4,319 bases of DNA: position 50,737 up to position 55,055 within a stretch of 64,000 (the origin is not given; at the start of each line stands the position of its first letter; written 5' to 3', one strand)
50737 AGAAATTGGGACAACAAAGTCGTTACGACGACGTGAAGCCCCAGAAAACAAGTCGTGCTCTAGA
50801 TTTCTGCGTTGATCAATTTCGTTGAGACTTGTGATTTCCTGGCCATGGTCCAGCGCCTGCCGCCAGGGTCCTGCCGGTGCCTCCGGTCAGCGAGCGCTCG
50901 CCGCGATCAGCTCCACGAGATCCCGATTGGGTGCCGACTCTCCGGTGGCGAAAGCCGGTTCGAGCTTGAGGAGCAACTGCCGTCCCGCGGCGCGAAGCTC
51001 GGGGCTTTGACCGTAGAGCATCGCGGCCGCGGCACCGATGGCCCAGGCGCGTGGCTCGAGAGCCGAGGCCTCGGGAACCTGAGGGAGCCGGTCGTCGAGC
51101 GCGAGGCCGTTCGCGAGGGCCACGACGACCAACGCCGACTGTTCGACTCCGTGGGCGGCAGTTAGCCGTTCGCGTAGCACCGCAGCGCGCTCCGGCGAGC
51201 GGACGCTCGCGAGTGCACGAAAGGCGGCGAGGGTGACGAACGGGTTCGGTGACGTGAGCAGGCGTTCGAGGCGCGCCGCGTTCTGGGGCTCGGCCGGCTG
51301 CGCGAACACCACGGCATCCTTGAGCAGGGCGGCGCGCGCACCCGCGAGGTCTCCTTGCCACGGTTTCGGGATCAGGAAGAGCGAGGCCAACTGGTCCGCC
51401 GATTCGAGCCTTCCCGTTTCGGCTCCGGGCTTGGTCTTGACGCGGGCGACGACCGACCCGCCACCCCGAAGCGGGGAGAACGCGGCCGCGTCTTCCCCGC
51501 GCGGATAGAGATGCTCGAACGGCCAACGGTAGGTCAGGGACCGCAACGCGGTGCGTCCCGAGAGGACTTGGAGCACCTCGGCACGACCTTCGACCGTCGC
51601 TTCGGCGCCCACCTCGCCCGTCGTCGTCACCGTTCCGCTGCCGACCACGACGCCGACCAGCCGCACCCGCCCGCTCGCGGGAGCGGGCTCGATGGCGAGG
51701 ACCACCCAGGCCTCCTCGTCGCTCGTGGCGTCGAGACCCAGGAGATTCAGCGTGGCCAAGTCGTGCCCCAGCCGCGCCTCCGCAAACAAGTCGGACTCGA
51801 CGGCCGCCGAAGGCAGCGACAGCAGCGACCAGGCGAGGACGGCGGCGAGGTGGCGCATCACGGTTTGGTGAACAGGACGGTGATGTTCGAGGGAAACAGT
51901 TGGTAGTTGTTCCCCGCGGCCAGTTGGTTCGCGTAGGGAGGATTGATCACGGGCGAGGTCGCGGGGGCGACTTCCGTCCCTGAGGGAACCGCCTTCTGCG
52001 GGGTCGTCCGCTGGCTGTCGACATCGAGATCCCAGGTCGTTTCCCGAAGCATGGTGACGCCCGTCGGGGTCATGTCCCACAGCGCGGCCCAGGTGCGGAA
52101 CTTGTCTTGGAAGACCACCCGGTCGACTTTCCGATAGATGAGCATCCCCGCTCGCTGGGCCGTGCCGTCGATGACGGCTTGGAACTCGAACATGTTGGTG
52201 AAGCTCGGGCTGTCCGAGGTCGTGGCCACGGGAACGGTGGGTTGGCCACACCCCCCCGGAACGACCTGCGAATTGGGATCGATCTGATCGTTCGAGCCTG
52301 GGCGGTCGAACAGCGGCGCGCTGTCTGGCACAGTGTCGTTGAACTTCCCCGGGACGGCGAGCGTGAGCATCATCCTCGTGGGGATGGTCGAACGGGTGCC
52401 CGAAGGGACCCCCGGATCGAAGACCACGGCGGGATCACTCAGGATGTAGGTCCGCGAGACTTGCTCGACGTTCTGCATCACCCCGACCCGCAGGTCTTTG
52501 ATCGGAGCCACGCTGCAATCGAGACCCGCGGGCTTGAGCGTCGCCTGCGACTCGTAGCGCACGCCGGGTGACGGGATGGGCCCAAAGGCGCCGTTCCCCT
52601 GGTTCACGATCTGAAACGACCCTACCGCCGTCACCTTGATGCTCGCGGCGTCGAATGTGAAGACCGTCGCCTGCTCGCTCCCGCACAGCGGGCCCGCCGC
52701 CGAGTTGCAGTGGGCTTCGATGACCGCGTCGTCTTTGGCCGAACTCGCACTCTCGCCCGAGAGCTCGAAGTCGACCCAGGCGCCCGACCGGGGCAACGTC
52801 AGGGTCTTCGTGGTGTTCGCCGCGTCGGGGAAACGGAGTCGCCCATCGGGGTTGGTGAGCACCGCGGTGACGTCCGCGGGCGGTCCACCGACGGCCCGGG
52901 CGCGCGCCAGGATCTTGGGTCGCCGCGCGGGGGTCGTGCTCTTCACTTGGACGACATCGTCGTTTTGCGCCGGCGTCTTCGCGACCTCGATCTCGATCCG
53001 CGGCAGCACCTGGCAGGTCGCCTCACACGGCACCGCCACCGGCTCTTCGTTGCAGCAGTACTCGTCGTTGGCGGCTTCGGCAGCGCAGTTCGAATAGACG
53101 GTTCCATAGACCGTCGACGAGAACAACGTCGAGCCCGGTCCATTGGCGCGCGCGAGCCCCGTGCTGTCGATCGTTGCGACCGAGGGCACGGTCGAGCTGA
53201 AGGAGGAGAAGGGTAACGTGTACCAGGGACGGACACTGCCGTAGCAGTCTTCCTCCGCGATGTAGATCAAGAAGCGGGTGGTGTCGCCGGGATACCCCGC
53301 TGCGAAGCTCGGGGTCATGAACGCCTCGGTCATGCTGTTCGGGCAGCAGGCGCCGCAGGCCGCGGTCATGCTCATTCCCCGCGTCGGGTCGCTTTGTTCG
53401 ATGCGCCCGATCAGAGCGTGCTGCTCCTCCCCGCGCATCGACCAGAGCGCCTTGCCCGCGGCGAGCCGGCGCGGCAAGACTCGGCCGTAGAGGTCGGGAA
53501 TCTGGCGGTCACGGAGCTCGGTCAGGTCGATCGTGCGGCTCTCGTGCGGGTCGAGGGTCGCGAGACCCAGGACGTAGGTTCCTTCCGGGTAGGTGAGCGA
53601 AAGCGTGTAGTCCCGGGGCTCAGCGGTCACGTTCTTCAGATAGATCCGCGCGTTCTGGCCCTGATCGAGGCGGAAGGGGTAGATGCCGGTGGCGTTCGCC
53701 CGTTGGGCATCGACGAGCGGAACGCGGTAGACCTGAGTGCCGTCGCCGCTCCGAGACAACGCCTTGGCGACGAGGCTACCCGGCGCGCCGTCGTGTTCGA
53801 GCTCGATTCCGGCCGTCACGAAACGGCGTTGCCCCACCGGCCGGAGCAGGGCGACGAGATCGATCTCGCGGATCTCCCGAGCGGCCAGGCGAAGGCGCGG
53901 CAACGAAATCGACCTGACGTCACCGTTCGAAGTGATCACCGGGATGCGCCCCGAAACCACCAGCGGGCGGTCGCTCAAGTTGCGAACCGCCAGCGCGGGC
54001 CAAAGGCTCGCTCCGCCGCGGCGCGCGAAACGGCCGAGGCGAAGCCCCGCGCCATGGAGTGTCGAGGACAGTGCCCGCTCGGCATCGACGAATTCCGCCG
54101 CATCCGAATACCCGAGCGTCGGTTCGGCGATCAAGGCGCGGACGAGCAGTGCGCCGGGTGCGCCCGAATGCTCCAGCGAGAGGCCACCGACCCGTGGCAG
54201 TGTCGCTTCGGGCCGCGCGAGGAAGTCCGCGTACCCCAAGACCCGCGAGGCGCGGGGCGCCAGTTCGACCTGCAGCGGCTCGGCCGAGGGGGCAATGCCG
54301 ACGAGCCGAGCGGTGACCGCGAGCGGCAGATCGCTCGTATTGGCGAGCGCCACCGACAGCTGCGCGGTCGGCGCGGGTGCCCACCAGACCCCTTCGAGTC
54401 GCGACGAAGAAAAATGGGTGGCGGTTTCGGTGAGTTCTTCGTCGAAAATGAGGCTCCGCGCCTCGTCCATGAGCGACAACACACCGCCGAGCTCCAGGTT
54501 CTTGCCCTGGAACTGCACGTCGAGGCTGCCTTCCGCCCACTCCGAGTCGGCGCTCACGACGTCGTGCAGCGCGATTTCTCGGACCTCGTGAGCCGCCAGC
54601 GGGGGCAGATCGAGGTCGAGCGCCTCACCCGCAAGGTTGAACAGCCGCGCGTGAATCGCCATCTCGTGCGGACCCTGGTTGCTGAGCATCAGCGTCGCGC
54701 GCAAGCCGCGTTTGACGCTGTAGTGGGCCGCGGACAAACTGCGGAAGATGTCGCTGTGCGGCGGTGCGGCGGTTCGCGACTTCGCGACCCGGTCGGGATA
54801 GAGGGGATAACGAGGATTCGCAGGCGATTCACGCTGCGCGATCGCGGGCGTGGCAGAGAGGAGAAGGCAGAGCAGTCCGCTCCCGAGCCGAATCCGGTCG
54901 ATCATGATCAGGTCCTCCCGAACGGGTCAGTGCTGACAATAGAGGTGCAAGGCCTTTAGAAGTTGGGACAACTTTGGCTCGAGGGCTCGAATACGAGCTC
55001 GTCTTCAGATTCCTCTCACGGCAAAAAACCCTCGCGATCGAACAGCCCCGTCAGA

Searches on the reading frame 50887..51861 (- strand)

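Call 43: search_protein_families(library=pfam, proteins=[window:50887-51861:-], max_evalue=5)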
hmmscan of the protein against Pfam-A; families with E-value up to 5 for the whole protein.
window:50887-51861:- (324 aa): 1 family
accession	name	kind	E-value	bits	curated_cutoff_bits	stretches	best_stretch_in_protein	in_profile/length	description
PF13646.12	HEAT_2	-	6.3e-05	23.6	27.7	1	190-238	28-77/88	HEAT repeats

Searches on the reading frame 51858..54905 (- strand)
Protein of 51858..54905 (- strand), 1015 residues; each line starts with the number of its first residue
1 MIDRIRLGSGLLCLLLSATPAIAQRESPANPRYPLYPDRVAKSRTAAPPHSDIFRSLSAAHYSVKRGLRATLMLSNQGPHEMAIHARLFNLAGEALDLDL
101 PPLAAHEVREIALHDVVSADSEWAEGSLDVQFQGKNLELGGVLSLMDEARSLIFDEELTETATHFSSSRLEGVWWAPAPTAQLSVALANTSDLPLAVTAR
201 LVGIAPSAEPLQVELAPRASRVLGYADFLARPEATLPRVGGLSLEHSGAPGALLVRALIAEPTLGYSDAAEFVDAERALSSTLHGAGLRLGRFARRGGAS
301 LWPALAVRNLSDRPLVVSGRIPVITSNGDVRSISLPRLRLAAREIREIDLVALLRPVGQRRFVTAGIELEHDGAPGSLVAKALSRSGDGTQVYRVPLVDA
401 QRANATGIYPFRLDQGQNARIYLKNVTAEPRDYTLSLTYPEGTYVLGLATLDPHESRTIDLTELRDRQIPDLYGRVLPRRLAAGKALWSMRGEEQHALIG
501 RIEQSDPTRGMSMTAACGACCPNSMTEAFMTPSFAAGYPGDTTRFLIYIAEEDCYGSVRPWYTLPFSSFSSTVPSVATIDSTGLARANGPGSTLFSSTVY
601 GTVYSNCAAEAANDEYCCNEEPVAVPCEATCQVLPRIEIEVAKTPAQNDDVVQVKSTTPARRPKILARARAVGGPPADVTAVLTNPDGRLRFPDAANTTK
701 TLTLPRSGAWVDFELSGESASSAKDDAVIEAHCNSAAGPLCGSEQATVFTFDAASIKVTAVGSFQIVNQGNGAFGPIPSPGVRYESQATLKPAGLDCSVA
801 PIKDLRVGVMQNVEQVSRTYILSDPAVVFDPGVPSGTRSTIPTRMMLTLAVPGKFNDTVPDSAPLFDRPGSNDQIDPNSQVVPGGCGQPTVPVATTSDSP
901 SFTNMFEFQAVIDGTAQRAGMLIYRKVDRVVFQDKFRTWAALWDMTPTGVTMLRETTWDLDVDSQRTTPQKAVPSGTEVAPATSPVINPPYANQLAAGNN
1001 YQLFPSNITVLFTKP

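Call 43: search_protein_families(library=pfam, proteins=[window:51858-54905:-], max_evalue=5)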
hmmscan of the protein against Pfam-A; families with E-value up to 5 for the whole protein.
window:51858-54905:- (1015 aa): 1 family
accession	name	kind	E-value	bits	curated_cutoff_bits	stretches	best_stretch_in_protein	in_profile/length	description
PF01682.24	DB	-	0.035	14.9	25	1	605-636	41-71/97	DB module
